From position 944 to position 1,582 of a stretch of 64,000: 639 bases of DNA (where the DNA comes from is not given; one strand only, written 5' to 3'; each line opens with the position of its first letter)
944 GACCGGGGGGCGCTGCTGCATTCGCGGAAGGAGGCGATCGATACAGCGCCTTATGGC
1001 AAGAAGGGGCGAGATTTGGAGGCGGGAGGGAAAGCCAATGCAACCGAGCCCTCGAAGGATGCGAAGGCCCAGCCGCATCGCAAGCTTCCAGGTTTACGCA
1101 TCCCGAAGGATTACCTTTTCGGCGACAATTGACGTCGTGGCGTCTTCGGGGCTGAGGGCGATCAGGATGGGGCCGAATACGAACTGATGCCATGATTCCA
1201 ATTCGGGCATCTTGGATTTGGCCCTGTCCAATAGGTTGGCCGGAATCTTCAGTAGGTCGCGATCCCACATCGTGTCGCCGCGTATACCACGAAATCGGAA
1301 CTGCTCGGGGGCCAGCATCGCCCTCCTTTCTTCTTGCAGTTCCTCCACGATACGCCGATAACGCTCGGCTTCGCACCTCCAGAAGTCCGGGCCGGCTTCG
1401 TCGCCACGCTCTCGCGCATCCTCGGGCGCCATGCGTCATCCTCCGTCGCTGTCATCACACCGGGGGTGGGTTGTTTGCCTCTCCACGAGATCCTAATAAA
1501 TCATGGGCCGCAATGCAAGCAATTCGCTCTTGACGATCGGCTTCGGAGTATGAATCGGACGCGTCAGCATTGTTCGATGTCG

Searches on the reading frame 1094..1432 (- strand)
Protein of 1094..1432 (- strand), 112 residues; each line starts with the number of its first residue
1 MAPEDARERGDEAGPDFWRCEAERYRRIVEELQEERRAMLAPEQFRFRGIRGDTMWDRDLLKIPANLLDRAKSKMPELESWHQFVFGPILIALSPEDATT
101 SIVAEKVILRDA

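Call 71: find_encoding_contigs(protein=window:1094-1432:-, flank=10000, max_places=2)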
Protein window:1094-1432:- (112 aa): 6 contigs read that carry it; 2 places shown.
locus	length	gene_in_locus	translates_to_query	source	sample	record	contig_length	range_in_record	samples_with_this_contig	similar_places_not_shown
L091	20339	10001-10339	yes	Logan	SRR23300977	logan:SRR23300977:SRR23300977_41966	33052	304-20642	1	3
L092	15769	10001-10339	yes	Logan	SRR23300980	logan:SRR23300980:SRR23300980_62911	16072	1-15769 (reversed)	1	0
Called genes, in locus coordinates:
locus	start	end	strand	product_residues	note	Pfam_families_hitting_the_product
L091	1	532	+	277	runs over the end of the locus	?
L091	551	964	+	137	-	-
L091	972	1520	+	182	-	-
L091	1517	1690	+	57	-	-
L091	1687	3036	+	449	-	-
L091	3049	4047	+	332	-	-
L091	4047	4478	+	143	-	-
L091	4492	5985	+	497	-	-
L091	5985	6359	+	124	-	-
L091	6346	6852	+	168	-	-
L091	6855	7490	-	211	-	-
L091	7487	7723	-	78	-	-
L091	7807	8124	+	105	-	-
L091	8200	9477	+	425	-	-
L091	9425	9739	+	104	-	PF11753:DUF3310 (faint)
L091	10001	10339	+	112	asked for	-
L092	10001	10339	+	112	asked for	-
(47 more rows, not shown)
